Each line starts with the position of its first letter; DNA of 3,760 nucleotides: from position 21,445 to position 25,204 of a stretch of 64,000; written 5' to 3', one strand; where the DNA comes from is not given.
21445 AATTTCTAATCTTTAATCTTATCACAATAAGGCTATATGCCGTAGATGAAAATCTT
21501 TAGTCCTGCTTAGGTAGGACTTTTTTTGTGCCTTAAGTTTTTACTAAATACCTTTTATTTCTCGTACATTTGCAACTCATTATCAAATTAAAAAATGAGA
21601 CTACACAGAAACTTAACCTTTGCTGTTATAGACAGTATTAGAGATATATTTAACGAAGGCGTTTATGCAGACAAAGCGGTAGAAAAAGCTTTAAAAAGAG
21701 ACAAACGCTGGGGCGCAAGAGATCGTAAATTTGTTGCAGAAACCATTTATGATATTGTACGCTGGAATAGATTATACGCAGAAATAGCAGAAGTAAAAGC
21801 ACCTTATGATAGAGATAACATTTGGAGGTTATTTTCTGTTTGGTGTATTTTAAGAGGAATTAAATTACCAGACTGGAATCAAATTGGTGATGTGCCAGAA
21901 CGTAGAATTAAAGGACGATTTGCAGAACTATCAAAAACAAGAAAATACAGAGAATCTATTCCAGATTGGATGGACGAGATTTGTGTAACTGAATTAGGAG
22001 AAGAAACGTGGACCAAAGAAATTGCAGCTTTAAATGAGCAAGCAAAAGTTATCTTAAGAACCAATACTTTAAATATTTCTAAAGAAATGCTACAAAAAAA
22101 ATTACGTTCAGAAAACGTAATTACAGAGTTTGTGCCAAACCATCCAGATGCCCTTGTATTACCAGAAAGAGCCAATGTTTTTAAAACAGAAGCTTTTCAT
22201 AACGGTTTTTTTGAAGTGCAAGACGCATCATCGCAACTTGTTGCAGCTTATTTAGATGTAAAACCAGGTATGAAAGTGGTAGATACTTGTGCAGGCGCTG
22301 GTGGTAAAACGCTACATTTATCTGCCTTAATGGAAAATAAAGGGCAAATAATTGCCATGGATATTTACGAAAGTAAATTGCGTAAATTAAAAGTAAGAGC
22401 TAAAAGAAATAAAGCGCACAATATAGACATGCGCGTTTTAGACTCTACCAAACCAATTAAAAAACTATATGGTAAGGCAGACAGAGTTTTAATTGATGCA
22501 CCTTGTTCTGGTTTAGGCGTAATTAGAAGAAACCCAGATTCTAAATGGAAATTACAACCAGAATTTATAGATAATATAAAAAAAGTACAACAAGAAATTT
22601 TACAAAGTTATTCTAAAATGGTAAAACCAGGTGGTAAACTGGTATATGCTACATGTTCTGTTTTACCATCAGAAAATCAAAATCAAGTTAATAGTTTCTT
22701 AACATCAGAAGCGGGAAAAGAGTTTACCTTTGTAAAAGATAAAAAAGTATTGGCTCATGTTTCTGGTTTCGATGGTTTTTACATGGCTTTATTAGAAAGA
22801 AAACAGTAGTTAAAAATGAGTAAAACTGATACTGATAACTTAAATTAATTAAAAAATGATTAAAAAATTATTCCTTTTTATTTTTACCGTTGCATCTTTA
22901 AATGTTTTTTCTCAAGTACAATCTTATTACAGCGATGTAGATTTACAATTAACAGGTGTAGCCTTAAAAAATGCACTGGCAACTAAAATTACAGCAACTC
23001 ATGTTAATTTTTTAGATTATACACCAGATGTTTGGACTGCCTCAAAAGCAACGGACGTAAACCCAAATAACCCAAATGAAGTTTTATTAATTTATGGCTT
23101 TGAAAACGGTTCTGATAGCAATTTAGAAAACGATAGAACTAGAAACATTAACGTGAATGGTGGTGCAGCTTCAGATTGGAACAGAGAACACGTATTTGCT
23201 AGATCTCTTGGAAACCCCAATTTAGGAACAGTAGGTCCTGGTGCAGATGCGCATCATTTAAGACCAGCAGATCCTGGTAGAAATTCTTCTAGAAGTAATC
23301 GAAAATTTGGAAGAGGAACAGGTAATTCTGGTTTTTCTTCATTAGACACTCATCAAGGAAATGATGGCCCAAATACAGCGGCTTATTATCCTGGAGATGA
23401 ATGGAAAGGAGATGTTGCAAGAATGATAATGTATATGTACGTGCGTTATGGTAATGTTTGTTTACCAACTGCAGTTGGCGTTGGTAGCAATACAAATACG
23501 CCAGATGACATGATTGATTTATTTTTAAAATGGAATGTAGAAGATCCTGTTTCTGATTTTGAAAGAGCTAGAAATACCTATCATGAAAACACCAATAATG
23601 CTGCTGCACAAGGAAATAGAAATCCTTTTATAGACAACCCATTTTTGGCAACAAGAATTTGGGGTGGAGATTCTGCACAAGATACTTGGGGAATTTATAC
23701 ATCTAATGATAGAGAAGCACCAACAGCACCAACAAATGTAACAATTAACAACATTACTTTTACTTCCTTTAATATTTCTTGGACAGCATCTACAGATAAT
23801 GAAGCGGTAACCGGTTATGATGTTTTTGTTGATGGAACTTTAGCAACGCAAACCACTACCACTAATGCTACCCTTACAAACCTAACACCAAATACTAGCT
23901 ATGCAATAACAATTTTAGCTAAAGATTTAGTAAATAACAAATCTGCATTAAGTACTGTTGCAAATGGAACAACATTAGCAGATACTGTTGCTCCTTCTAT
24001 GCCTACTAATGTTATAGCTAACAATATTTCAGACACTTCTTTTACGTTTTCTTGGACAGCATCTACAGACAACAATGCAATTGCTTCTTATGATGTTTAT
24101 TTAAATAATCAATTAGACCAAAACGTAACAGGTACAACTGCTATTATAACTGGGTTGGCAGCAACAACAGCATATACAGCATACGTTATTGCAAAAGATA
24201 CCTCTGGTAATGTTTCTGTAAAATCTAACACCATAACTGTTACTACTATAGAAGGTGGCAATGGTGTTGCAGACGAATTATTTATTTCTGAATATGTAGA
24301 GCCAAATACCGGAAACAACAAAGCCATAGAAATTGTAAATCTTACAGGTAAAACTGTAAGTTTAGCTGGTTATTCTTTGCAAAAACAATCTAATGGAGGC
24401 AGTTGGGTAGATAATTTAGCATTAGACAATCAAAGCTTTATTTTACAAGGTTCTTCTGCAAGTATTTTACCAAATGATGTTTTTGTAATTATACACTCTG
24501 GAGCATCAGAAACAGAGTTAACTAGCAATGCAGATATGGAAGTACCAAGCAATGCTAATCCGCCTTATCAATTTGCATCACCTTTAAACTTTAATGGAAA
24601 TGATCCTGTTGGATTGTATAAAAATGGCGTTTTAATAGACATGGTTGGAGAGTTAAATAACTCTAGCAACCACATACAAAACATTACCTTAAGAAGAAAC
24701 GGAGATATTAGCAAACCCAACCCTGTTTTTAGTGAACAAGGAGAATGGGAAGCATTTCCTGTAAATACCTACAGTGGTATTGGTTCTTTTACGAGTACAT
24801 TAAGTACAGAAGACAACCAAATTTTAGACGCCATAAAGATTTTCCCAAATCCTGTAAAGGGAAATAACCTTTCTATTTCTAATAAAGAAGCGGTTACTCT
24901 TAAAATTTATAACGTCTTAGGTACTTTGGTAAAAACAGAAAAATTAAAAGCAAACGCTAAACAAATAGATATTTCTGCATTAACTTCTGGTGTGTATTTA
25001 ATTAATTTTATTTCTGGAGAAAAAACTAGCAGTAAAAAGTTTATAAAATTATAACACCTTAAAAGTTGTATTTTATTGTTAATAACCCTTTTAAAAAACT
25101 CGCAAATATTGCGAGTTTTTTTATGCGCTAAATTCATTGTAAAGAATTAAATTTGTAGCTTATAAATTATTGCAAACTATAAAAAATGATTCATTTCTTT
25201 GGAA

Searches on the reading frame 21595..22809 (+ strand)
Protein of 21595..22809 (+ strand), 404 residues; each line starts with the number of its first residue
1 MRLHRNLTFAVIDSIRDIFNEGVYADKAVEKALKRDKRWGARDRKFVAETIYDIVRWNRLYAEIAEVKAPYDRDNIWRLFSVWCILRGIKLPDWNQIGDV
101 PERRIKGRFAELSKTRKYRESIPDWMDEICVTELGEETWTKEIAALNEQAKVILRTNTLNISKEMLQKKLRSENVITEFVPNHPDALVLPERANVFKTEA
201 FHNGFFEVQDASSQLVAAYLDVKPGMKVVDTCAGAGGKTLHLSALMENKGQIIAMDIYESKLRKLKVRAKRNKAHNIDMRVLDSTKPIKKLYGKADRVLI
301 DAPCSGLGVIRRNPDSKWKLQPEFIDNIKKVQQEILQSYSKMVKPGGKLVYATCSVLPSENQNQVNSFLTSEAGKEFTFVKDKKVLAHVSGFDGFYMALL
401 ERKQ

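Call 9: search_protein_families(library=pfam, proteins=[window:21595-22809:+])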
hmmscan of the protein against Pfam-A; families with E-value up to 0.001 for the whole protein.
window:21595-22809:+ (404 aa): 9 families
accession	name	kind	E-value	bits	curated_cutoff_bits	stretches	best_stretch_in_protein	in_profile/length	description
PF01189.24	Methyltr_RsmB-F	-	9.4e-46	156.4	27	1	219-380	3-165/199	16S rRNA methyltransferase RsmB/F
PF13847.12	Methyltransf_31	-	2.3e-10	40.8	27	1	223-357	2-118/145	Methyltransferase domain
PF22458.1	RsmF-B_ferredox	-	1.3e-09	38.5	27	1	123-195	2-73/74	Methyltr_RsmF/B-like, ferredoxin-like domain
PF01209.24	Ubie_methyltran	-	1e-07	32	20.1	1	216-279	39-102/233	ubiE/COQ5 methyltransferase family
PF17125.10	Methyltr_RsmF_N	-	9.4e-06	26.4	34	1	134-211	13-86/86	N-terminal domain of 16S rRNA methyltransferase RsmF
PF01728.25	FtsJ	-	2.4e-05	24.8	24.1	1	222-350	19-136/181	FtsJ-like methyltransferase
PF01135.25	PCMT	-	2.4e-05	24.6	20.3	1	216-285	65-134/210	Protein-L-isoaspartate(D-aspartate) O-methyltransferase (PCMT)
PF13649.12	Methyltransf_25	-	8.9e-05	23.6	27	0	228-299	1-69/97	Methyltransferase domain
PF02390.23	Methyltransf_4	-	0.00013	21.9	24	0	228-290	5-66/173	Putative methyltransferase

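Call 10: search_protein_families(library=ncbifam, proteins=[window:21595-22809:+])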
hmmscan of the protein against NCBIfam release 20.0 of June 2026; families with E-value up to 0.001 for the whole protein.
window:21595-22809:+ (404 aa): 23 families
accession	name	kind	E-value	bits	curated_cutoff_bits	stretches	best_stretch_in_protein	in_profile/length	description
NF011494.0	PRK14902.1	equivalog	8.6e-83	278.6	319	1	113-403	140-443/444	16S rRNA (cytosine(967)-C(5))-methyltransferase RsmB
NF011493.0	PRK14901.1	equivalog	2.6e-82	277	540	2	118-403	147-446/447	16S rRNA (cytosine(967)-C(5))-methyltransferase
TIGR00563.1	rsmB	equivalog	1.5e-67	228.6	269.05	1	116-403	138-436/437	16S rRNA (cytosine(967)-C(5))-methyltransferase RsmB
NF008149.0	PRK10901.1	equivalog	3e-66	224.2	375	1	109-403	137-433/434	16S rRNA (cytosine(967)-C(5))-methyltransferase RsmB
TIGR00446.1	nop2p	subfamily_domain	3.4e-46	157.7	210.45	1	154-382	1-228/264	NOL1/NOP2/sun family putative RNA methylase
NF011495.0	PRK14903.1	equivalog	2.7e-44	151.7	503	1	119-395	131-409/431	16S rRNA (cytosine(967)-C(5))-methyltransferase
NF041567.1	mtaseRsmF_Thermus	equivalog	6.1e-39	133.8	690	1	133-374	3-241/443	16S rRNA (cytosine(1407)-C(5))-methyltransferase RsmF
NF008898.0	PRK11933.1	equivalog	3.7e-35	121.3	588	1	144-380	31-272/480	16S rRNA (cytosine(1407)-C(5))-methyltransferase RsmF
NF040814.1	tRNA_cyt_mtase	equivalog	1.1e-27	96.9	550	1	149-370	32-250/305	tRNA (cytosine(49)-C(5))-methyltransferase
TIGR02469.1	CbiT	equivalog_domain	2e-07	31.3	78.3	1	216-301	11-95/124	precorrin-6Y C5,15-methyltransferase (decarboxylating) subunit CbiT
NF001243.0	PRK00216.1-4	equivalog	3.5e-06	26.5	235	1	217-279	40-102/237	demethylmenaquinone methyltransferase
NF053511.1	tRNA_U34_MnmM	equivalog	5.1e-06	26.1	135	1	222-277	15-71/183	tRNA 5-(aminomethyl)-2-thiouridylate-methyltransferase MnmM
TIGR00479.1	rumA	equivalog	1.3e-05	24.2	183.55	1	215-306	284-375/432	23S rRNA (uracil(1939)-C(5))-methyltransferase RlmD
TIGR02752.1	MenG_heptapren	equivalog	2.1e-05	24.2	419.85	0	219-279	40-100/231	demethylmenaquinone methyltransferase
NF001240.0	PRK00216.1-1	equivalog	2.5e-05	23.5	378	1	219-266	58-105/251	bifunctional demethylmenaquinone methyltransferase/2-methoxy-6-polyprenyl-1,4-benzoquinol methylase UbiE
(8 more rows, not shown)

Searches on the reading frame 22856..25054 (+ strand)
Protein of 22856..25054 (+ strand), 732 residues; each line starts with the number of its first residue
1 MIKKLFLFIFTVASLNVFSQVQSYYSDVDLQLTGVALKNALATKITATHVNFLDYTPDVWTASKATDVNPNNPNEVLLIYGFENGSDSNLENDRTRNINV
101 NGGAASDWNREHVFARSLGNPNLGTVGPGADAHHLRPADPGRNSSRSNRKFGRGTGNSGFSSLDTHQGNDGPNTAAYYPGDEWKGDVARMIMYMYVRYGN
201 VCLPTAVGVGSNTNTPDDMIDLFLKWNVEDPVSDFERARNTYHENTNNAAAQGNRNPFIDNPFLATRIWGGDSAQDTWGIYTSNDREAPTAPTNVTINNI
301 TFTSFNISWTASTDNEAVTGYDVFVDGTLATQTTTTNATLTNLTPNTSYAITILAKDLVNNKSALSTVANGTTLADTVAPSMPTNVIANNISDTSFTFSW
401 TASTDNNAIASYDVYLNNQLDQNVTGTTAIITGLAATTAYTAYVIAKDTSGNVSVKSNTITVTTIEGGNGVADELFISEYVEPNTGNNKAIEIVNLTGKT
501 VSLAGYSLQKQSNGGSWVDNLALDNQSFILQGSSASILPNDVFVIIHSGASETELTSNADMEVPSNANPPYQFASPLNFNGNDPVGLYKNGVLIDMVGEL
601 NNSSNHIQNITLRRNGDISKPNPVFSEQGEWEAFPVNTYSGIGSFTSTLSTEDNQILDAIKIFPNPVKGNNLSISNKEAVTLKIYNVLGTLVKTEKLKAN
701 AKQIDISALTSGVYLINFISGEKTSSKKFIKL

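Call 9: search_protein_families(library=pfam, proteins=[window:22856-25054:+])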
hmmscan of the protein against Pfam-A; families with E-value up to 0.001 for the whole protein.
window:22856-25054:+ (732 aa): 5 families
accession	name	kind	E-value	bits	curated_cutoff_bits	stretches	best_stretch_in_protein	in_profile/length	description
PF04231.19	Endonuclease_1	-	2.7e-41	142.3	25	1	33-262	1-234/235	Endonuclease I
PF00041.27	fn3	-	3.9e-22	78.7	25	2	291-356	2-69/84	Fibronectin type III domain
PF18962.6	Por_Secre_tail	-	8.3e-16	58.5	27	1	662-730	1-74/75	Secretion system C-terminal sorting domain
PF00932.25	LTD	-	1.2e-13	51.8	34.3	1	473-598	6-106/109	Lamin Tail Domain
PF25523.1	Ig_RIMBP2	-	0.00021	21.7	27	0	288-340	2-62/105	RIMBP2-like, immunoglobulin-like domain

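Call 10: search_protein_families(library=ncbifam, proteins=[window:22856-25054:+])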
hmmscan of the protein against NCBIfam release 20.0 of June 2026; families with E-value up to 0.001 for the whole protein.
window:22856-25054:+ (732 aa): 4 families
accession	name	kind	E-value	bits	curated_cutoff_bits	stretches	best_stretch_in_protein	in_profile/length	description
NF041611.1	exoglucan_CbhB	equivalog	1.3e-40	139.3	1950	1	281-518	698-937/997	exoglucanase CbhB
NF033680.1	exonuc_ExeM-GG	exception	1.4e-25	89.5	1300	1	473-650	24-179/884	extracellular exonuclease ExeM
TIGR04183.1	Por_Secre_tail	domain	2.6e-14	52.9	23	1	662-731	1-71/72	T9SS type A sorting domain-containing protein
NF045522.1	MXAN_2561_fam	equivalog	7.2e-05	22.4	150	0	330-372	215-257/304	MXAN_2561 family MXYO-CTERM-anchored protein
